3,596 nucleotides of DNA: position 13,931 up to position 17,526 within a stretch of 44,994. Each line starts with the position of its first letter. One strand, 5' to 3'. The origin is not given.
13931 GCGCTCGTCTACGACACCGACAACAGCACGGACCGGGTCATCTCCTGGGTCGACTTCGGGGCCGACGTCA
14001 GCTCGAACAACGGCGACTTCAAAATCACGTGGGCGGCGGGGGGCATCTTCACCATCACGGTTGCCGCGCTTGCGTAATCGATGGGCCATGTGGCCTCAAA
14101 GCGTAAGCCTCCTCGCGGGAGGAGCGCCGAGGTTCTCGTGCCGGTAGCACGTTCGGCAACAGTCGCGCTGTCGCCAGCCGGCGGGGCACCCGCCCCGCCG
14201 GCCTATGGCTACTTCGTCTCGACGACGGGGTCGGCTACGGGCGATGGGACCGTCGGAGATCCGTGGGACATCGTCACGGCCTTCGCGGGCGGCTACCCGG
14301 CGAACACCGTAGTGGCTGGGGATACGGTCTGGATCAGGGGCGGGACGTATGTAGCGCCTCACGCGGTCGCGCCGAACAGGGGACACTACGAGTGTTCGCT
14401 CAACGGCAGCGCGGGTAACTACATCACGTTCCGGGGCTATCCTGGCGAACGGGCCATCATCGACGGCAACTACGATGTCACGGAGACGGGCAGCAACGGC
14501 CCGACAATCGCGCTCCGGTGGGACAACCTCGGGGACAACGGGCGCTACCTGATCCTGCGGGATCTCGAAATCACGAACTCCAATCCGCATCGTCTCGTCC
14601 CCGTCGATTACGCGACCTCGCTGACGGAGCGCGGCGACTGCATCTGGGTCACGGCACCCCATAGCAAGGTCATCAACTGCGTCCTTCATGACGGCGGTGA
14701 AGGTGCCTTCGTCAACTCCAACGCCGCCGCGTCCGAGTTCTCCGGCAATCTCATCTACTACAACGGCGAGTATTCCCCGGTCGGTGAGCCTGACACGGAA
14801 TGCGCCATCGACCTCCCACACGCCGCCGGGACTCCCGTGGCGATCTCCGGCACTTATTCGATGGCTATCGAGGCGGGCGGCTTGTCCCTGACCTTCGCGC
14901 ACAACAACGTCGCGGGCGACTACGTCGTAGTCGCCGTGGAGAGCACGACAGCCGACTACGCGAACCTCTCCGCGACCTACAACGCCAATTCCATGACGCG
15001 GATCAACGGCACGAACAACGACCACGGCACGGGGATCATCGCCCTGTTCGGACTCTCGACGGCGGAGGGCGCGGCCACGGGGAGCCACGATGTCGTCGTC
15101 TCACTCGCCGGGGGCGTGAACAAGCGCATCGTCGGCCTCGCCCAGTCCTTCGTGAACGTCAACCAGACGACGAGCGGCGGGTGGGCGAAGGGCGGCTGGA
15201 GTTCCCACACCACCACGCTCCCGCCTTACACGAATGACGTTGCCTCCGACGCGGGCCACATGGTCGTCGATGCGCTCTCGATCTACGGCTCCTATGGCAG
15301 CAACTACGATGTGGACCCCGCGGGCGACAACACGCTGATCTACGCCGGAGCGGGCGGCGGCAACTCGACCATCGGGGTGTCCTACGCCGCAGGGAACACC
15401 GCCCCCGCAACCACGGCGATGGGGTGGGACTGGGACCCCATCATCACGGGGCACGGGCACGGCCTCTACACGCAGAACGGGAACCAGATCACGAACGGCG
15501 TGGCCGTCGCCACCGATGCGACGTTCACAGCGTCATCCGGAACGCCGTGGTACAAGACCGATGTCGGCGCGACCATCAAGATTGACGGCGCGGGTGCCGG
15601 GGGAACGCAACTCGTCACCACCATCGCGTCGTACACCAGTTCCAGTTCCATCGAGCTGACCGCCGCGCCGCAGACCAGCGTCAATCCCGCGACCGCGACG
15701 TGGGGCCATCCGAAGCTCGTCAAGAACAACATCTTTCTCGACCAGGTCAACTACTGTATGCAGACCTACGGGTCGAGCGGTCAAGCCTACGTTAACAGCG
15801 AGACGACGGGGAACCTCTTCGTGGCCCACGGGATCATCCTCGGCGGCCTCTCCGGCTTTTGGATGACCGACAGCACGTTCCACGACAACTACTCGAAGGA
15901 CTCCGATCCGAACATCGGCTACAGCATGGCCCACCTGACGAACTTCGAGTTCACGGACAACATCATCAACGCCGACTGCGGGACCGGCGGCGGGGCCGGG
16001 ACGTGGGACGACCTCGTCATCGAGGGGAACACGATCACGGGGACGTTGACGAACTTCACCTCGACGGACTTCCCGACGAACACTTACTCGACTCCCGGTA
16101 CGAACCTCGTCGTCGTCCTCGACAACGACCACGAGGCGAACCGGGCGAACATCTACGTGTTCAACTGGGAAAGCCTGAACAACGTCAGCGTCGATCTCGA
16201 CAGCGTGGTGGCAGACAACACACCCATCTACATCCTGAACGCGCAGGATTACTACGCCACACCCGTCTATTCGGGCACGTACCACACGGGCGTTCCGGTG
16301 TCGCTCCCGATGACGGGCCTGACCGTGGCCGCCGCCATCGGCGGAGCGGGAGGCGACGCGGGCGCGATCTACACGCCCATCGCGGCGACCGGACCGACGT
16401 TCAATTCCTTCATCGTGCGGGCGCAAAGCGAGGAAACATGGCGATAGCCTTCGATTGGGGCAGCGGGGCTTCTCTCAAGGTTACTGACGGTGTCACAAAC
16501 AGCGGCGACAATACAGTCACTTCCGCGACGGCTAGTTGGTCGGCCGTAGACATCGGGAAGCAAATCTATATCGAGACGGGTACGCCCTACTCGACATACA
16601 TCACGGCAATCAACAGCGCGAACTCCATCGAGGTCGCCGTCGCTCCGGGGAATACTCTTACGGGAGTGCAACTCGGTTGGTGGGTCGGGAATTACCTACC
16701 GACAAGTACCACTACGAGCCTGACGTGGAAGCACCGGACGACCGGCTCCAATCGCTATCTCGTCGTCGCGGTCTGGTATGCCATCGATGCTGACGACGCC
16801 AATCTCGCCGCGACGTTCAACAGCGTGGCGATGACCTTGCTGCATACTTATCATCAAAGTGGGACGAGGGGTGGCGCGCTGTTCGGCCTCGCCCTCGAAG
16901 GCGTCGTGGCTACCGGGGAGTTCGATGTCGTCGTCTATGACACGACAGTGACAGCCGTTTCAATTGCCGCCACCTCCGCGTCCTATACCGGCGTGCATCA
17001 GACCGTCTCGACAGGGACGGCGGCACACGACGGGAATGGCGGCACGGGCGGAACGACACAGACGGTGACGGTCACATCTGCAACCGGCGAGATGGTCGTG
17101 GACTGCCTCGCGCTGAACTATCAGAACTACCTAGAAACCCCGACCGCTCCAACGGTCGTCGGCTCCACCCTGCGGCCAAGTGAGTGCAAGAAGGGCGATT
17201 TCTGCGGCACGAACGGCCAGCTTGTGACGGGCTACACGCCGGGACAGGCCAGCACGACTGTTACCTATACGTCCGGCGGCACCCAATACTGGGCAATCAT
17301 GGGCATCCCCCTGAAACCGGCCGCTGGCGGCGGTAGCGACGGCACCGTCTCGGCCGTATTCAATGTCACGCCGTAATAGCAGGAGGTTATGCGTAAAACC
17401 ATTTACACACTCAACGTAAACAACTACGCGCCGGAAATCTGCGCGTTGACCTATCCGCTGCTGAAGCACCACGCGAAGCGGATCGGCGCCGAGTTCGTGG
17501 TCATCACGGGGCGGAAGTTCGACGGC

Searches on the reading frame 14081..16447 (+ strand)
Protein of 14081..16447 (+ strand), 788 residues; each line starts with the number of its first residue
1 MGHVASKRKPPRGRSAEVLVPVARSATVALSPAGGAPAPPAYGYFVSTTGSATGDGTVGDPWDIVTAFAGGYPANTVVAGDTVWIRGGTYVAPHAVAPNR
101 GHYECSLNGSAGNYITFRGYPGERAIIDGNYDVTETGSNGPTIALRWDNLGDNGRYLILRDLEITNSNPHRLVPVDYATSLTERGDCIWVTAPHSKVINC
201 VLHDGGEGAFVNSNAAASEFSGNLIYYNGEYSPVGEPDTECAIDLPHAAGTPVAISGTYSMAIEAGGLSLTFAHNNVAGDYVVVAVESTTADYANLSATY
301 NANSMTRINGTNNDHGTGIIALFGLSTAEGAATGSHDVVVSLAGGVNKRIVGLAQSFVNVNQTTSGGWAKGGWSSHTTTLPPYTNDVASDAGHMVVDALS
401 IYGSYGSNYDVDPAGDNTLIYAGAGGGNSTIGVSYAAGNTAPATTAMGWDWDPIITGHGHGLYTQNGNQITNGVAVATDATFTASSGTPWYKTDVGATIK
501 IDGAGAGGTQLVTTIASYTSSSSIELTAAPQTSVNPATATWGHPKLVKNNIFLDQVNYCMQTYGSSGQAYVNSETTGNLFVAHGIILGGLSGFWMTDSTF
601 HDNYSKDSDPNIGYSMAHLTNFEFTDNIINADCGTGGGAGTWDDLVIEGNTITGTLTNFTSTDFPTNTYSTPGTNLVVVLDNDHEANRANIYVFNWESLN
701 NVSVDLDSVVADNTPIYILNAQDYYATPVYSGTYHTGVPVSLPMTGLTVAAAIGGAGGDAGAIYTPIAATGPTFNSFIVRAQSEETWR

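Call 6: search_protein_families(library=pfam, proteins=[window:14081-16447:+], max_evalue=0.1)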
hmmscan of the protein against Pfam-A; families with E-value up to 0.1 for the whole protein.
window:14081-16447:+ (788 aa): 0 families

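Call 7: search_protein_families(library=phrogs, proteins=[window:14081-16447:+], max_evalue=0.1)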
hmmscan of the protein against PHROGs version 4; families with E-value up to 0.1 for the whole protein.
window:14081-16447:+ (788 aa): 1 family
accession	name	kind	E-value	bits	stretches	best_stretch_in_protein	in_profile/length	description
phrog_25245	-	unknown function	0.011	16.2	1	454-516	93-154/178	-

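Call 36: search_protein_families(library=phrogs, proteins=[window:14138-16447:+], max_evalue=0.01)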
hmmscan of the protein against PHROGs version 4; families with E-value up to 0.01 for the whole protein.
window:14138-16447:+ (769 aa): 0 families

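Call 37: search_protein_families(library=ncbifam, proteins=[window:14138-16447:+], max_evalue=0.1)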
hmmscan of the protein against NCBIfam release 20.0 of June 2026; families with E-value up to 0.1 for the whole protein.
window:14138-16447:+ (769 aa): 0 families

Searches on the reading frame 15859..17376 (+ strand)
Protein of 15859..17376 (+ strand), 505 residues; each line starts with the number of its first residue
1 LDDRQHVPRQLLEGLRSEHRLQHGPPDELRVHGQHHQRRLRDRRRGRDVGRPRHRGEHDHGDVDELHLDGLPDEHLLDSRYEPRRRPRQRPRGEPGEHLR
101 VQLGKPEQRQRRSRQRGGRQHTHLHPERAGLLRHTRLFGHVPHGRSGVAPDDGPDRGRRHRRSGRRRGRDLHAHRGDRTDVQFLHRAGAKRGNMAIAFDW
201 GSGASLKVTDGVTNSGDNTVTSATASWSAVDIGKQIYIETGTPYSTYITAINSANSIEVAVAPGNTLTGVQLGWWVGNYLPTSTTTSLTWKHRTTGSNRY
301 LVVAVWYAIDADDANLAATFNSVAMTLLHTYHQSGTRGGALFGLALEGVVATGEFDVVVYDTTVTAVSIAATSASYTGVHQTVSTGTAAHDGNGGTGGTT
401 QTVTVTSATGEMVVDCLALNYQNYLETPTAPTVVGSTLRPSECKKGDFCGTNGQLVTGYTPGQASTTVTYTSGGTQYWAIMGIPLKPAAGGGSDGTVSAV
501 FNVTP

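Call 6: search_protein_families(library=pfam, proteins=[window:15859-17376:+], max_evalue=0.1)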
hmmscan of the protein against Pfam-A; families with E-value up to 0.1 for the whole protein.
window:15859-17376:+ (505 aa): 0 families

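Call 7: search_protein_families(library=phrogs, proteins=[window:15859-17376:+], max_evalue=0.1)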
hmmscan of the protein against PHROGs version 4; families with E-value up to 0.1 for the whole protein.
window:15859-17376:+ (505 aa): 1 family
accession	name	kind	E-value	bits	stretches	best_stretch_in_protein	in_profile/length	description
phrog_553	-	tail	3.1e-08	33.9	1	286-492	128-317/512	minor tail protein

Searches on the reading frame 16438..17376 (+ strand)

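Call 36: search_protein_families(library=phrogs, proteins=[window:16438-17376:+], max_evalue=0.01)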
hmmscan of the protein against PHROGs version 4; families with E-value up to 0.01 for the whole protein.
window:16438-17376:+ (312 aa): 1 family
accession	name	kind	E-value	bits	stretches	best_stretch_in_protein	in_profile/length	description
phrog_553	-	tail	7.7e-09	35.9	1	92-299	127-317/512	minor tail protein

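Call 37: search_protein_families(library=ncbifam, proteins=[window:16438-17376:+], max_evalue=0.1)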
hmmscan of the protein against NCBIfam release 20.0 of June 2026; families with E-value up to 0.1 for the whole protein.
window:16438-17376:+ (312 aa): 0 families
